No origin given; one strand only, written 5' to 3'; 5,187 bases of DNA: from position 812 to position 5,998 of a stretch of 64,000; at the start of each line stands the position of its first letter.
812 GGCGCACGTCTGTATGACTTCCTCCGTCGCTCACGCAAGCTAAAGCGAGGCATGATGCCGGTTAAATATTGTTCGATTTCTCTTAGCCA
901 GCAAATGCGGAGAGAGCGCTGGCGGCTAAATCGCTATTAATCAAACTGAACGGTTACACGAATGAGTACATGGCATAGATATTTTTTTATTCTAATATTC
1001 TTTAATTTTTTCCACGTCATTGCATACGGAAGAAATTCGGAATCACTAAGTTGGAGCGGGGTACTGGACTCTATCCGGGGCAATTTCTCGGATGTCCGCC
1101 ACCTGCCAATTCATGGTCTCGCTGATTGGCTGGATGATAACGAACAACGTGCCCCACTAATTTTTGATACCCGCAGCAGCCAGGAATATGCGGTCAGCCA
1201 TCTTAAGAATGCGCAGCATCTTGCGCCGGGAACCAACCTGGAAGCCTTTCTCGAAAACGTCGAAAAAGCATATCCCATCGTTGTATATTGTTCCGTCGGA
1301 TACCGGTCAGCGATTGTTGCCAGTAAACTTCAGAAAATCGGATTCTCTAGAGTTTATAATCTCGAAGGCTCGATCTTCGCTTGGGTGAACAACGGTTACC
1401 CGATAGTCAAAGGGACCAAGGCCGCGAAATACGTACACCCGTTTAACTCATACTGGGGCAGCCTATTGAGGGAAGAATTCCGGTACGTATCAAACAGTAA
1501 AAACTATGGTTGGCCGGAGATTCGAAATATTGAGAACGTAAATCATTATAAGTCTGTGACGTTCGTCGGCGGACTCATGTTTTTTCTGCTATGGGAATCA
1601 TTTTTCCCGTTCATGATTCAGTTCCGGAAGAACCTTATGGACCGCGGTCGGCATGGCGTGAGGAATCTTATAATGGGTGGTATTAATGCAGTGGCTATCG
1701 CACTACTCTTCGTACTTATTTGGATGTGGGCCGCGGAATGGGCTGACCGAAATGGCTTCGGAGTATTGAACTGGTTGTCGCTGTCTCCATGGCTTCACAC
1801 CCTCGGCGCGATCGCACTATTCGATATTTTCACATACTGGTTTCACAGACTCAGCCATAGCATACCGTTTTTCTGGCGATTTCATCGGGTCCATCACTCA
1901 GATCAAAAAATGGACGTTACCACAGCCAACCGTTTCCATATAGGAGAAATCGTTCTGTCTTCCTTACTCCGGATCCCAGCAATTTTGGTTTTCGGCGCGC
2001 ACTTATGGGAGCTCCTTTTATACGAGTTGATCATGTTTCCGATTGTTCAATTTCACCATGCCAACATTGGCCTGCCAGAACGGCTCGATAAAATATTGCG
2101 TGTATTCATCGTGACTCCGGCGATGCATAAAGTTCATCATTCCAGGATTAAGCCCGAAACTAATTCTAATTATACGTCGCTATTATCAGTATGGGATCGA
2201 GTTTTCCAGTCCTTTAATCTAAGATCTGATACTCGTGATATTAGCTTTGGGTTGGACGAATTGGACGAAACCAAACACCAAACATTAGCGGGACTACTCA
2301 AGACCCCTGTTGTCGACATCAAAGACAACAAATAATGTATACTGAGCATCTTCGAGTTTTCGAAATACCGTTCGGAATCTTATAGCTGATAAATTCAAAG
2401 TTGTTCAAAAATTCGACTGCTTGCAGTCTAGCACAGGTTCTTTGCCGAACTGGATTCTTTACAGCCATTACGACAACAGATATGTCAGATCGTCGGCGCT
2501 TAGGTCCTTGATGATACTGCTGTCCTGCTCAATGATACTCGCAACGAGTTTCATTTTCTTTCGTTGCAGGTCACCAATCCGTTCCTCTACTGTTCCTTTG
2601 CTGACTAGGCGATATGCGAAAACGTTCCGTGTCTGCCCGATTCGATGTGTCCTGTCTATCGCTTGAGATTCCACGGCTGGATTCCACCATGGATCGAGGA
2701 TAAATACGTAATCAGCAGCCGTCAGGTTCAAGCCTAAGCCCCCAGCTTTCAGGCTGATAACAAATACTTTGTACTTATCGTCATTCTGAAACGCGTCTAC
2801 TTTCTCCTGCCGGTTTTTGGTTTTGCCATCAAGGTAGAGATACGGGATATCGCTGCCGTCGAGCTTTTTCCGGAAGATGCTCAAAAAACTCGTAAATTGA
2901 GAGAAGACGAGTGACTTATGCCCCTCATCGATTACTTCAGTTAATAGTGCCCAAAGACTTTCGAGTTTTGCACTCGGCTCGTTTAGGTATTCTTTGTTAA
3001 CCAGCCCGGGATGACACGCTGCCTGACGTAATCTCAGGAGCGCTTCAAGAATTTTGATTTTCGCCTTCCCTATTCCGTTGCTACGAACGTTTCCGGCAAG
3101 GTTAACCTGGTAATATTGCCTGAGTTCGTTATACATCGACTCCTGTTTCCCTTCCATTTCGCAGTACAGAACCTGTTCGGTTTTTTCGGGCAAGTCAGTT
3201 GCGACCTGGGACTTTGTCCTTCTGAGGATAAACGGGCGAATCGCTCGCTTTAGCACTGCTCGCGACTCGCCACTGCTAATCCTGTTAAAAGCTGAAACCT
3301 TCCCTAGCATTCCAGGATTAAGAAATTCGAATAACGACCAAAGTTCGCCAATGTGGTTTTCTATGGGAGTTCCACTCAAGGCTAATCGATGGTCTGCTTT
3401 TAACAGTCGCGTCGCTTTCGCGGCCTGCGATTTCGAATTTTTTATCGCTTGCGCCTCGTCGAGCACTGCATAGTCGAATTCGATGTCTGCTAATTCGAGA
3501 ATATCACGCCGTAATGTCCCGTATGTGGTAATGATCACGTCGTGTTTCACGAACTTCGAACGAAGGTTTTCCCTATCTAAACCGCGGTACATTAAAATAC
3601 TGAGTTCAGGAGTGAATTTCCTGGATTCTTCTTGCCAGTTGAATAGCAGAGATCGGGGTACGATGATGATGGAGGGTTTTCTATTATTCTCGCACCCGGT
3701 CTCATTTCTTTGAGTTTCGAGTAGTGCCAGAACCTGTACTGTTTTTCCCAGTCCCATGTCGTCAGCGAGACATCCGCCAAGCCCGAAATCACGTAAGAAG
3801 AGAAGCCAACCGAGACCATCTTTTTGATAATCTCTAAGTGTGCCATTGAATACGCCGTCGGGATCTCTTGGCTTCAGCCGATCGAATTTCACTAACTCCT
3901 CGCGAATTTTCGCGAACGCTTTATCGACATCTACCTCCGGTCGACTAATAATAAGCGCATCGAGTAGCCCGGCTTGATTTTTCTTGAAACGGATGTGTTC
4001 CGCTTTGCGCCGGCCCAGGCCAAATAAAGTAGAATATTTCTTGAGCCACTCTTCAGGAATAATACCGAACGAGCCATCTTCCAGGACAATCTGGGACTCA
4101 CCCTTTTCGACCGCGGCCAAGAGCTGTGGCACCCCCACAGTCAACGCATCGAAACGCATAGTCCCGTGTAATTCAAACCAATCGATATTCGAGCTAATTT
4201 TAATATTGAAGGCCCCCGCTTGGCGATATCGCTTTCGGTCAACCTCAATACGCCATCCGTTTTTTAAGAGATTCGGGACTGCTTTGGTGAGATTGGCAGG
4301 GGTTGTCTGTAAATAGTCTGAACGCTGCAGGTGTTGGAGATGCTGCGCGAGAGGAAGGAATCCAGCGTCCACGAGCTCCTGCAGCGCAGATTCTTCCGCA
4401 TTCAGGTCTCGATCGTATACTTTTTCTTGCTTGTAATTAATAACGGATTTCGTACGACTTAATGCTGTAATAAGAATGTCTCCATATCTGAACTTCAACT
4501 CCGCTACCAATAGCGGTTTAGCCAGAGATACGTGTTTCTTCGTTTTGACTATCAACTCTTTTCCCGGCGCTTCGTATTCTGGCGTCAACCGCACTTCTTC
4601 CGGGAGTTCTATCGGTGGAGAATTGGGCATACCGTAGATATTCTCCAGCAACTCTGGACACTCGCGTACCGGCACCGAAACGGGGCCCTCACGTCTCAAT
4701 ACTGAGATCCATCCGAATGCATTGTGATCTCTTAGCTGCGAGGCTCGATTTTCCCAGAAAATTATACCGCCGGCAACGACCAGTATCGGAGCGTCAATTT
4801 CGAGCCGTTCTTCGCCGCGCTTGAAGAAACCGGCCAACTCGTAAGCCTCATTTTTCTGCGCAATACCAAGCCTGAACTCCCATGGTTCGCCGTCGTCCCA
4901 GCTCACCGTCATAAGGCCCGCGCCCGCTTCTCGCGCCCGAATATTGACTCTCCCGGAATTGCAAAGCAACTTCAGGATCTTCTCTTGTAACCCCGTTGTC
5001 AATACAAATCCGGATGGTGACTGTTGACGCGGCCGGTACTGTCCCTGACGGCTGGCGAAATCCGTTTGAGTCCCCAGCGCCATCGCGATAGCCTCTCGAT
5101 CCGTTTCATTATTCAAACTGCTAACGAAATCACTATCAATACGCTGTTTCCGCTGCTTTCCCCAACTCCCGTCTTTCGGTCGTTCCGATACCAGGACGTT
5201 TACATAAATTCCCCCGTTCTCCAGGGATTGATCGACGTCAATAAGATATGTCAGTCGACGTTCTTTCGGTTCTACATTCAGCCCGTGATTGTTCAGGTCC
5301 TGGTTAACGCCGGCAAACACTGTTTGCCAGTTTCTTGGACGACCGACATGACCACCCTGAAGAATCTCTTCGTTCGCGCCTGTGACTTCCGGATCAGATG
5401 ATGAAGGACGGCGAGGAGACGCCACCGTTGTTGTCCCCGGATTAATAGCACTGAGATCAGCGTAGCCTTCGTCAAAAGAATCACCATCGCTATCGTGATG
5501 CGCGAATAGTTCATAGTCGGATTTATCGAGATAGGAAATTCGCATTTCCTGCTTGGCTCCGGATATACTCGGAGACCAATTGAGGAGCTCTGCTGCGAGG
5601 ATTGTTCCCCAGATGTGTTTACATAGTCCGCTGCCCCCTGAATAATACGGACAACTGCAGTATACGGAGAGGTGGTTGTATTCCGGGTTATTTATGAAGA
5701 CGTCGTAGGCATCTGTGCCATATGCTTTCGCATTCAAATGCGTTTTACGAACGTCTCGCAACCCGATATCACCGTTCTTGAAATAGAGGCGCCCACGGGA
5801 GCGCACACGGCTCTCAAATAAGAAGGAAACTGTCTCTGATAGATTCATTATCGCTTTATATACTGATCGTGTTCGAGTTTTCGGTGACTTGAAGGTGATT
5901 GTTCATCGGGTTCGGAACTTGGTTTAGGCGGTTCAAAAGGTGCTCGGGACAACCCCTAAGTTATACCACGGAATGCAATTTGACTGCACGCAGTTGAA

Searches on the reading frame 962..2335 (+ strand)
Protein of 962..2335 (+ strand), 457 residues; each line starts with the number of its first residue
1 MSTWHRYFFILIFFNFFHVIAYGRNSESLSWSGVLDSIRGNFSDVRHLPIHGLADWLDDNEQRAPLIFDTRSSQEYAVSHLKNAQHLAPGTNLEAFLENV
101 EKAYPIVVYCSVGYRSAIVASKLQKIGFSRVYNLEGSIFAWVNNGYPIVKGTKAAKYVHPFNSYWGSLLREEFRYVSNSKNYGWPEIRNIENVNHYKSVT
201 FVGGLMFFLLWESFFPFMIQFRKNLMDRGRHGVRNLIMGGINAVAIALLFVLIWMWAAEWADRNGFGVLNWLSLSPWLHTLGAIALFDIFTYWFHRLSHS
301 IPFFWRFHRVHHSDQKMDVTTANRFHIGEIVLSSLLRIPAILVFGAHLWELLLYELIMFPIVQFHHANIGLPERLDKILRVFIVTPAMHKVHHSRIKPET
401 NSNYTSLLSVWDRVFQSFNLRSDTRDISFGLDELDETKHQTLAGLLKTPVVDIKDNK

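Call 11: search_protein_families(library=pfam, proteins=[window:962-2335:+])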
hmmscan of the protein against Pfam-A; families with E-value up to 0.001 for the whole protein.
window:962-2335:+ (457 aa): 2 families
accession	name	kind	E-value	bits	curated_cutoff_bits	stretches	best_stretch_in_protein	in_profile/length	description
PF04116.19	FA_hydroxylase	-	7.4e-28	98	31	1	282-416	3-131/132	Fatty acid hydroxylase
PF00581.25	Rhodanese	-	6.9e-18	65.4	22.2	1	54-143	2-101/102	Rhodanese-like domain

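Call 28: find_encoding_contigs(protein=window:962-2335:+, flank=10000, max_places=3)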
Protein window:962-2335:+ (457 aa): 1 contig read that carries it; 1 place shown.
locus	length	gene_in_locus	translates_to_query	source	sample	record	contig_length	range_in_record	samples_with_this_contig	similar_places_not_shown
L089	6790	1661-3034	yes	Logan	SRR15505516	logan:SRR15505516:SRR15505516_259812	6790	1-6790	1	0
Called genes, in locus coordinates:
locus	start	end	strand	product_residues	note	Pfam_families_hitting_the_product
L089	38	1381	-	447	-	PF07690:MFS_1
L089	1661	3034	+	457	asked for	PF00581:Rhodanese, PF04116:FA_hydroxylase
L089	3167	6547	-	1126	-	PF08455:SNF2_assoc (weak), PF00176:SNF2-rel_dom, PF00271:Helicase_C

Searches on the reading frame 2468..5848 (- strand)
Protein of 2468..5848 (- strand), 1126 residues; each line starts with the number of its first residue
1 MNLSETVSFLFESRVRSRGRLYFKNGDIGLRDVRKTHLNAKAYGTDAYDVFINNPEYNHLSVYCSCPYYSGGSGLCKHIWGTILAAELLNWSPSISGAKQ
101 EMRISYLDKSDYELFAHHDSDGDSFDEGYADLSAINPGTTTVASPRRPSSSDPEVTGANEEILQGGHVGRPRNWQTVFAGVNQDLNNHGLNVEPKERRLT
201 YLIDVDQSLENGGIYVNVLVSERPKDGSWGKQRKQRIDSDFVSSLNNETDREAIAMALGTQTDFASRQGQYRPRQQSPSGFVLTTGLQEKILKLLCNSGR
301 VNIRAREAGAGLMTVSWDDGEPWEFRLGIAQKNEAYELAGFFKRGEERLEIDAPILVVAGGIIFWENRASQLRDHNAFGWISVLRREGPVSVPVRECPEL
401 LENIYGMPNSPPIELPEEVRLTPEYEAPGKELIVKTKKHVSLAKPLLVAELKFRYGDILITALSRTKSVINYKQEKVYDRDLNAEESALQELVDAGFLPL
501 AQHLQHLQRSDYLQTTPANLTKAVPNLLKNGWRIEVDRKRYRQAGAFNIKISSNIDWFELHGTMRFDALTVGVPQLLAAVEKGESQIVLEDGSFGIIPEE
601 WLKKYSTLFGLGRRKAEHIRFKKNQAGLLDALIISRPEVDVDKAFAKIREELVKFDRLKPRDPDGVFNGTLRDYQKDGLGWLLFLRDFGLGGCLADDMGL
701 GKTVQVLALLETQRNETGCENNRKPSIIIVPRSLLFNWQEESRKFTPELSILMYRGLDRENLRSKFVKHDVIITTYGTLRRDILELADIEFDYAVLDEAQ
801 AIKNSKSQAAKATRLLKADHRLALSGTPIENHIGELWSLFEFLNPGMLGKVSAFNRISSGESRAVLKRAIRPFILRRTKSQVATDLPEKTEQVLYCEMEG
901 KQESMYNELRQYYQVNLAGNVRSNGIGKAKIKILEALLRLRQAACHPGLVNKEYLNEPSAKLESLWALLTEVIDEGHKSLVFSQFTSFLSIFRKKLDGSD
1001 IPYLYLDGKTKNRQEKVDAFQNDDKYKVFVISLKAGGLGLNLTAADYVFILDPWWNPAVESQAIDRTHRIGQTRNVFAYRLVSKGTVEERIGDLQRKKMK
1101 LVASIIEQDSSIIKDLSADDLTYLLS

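Call 11: search_protein_families(library=pfam, proteins=[window:2468-5848:-])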
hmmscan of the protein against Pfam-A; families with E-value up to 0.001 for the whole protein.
window:2468-5848:- (1126 aa): 4 families
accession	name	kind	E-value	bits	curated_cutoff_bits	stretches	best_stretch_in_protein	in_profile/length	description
PF00176.29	SNF2-rel_dom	-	2e-67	227.8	24.9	1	674-949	1-290/290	SNF2-related domain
PF00271.37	Helicase_C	-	5.2e-21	75.4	23.5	1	965-1071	6-110/110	Helicase conserved C-terminal domain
PF08455.15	SNF2_assoc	-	3e-08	33.5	27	1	444-656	156-366/373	Bacterial SNF2 helicase associated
PF04434.22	SWIM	-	4e-05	23.5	19.6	1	48-85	1-36/38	SWIM zinc finger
